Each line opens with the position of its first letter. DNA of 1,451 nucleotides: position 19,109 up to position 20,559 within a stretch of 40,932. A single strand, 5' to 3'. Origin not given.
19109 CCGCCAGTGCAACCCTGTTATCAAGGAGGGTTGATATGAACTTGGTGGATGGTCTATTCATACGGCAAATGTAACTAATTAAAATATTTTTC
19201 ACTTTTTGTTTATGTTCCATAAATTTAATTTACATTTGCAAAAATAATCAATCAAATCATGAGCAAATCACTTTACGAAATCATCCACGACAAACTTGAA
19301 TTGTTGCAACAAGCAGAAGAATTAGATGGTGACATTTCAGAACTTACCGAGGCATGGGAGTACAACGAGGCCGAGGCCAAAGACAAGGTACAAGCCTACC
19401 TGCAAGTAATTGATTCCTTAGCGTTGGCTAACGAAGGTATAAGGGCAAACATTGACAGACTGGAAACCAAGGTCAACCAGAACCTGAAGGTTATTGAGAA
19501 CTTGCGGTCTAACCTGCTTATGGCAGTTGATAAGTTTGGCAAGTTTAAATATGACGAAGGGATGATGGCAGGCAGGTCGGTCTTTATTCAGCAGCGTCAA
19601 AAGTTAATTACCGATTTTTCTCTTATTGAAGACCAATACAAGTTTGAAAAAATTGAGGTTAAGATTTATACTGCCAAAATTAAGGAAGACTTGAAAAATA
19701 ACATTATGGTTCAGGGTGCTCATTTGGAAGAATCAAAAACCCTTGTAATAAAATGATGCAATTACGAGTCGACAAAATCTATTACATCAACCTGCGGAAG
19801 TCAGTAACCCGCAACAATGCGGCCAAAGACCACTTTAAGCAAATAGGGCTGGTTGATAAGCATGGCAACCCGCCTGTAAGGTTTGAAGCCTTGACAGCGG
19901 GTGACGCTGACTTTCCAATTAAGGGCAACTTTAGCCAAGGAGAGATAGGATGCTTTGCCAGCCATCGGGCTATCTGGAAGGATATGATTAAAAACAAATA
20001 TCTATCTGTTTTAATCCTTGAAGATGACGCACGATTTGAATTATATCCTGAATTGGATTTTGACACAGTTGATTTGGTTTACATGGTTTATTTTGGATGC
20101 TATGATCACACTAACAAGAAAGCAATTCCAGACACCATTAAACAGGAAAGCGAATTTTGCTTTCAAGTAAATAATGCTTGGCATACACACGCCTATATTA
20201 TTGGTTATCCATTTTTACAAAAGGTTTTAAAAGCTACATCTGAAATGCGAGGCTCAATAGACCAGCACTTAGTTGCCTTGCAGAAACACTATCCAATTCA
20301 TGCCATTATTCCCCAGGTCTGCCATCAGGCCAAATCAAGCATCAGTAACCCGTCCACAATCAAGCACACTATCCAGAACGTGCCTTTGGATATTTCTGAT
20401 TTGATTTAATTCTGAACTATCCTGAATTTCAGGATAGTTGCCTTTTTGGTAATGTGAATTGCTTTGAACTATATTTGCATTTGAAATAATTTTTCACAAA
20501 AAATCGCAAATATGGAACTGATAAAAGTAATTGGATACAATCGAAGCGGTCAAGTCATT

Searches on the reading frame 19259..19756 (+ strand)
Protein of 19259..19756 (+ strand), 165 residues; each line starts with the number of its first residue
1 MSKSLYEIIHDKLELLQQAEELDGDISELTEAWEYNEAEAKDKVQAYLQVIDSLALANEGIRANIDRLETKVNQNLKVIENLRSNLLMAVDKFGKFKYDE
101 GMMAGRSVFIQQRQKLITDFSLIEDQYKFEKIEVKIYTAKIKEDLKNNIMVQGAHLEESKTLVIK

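Call 61: search_protein_families(library=phrogs, proteins=[window:19259-19756:+], max_evalue=0.001)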
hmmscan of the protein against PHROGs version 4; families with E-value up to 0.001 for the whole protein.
window:19259-19756:+ (165 aa): 1 family
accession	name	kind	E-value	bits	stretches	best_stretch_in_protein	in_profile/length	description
phrog_253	-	DNA, RNA and nucleotide metabolism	7.8e-19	69.2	1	3-165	7-167/169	Mu Gam-like end protection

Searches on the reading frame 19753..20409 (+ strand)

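Call 61: search_protein_families(library=phrogs, proteins=[window:19753-20409:+], max_evalue=0.001)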
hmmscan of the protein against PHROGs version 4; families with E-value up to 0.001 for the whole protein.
window:19753-20409:+ (218 aa): 1 family
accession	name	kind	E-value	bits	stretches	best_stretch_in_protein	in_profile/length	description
phrog_2835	-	moron, auxiliary metabolic gene and host takeover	2.6e-09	37.8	1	6-108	16-121/280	glucosyltransferase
